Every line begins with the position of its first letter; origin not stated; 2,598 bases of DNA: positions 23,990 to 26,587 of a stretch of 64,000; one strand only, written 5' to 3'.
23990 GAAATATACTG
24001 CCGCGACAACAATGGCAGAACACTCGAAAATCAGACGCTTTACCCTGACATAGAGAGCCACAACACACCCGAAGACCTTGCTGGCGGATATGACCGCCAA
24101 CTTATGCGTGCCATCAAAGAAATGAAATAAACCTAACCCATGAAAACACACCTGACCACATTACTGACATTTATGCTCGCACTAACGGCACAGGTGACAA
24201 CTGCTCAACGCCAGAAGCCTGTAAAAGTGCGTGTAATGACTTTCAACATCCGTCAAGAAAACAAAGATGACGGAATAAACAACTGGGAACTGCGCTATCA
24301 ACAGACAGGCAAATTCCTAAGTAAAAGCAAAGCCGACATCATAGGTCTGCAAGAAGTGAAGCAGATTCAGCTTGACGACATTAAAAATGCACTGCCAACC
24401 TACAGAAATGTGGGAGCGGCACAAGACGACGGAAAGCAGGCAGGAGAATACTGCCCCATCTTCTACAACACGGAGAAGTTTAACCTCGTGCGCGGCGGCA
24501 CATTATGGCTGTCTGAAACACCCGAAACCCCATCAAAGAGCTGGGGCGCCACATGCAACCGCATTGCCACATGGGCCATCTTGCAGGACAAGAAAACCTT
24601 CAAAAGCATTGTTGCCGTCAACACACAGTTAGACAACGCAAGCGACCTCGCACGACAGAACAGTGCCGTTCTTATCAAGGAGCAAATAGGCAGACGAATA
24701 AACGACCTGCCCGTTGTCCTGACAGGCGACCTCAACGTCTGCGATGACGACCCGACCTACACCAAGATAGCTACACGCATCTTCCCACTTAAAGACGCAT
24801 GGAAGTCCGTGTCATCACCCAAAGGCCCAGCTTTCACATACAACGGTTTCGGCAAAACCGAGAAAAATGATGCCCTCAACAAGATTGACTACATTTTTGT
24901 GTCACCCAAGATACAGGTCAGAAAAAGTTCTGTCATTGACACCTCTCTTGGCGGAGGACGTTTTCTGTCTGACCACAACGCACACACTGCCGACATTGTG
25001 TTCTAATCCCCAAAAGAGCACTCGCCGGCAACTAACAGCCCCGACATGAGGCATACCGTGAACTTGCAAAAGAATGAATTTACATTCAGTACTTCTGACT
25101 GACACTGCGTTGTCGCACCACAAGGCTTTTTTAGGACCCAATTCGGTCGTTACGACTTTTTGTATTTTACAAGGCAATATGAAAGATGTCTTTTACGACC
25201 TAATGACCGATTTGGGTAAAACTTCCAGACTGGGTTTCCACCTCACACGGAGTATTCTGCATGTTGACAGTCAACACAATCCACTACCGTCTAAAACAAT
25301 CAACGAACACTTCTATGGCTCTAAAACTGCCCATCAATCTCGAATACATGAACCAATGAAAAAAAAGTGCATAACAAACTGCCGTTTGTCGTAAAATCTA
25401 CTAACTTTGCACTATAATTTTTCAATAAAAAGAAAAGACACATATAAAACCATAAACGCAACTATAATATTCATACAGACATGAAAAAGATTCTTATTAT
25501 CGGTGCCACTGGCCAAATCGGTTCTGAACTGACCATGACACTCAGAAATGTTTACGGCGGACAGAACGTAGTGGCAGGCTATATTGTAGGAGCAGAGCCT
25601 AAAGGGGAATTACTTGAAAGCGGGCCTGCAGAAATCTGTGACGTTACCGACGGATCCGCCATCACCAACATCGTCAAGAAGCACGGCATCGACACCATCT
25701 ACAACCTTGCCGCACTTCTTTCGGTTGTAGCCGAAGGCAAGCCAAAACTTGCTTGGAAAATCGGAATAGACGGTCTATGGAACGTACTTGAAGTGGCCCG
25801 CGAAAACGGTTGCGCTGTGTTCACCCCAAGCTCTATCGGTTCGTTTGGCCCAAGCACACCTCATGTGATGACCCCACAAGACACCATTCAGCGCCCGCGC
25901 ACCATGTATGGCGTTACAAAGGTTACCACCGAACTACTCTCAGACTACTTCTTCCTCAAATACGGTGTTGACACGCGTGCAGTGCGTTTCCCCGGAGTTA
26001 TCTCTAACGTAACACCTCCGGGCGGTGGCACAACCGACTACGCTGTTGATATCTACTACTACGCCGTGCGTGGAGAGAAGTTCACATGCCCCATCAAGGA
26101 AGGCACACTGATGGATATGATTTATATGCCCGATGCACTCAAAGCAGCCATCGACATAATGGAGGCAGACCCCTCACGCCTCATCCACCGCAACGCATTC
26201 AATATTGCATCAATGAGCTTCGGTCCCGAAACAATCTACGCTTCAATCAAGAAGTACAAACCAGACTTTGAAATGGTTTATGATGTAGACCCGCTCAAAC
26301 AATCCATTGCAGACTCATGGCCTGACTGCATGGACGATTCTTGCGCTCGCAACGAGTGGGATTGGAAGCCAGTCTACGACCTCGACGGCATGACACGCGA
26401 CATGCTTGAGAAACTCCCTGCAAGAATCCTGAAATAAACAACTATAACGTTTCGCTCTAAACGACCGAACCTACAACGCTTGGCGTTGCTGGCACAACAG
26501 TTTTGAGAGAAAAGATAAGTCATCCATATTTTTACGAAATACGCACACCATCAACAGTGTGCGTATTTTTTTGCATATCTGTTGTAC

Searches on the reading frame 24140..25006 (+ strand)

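Call 64: search_protein_families(library=pfam, proteins=[window:24140-25006:+], max_evalue=0.00001)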
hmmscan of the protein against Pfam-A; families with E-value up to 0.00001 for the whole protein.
window:24140-25006:+ (288 aa): 1 family
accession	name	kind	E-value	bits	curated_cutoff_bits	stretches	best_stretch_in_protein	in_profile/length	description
PF03372.29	Exo_endo_phos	-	5.1e-17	62.8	24.5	1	33-279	1-225/225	Endonuclease/Exonuclease/phosphatase family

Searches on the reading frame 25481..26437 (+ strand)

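Call 64: search_protein_families(library=pfam, proteins=[window:25481-26437:+], max_evalue=0.00001)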
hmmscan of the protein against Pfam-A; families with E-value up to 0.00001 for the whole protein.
window:25481-26437:+ (318 aa): 4 families
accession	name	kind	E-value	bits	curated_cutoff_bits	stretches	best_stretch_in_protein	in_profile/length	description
PF01370.27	Epimerase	-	2.2e-21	76.8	20.9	1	4-242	1-239/240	NAD dependent epimerase/dehydratase family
PF16363.11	GDP_Man_Dehyd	-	7e-17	62.3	27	1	5-308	1-332/332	GDP-mannose 4,6 dehydratase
PF04321.23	RmlD_sub_bind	-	1.2e-11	44.7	27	1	3-151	2-133/287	RmlD substrate binding domain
PF02719.21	Polysacc_synt_2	-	1.8e-07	31.1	20.2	1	4-154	1-149/293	Polysaccharide biosynthesis protein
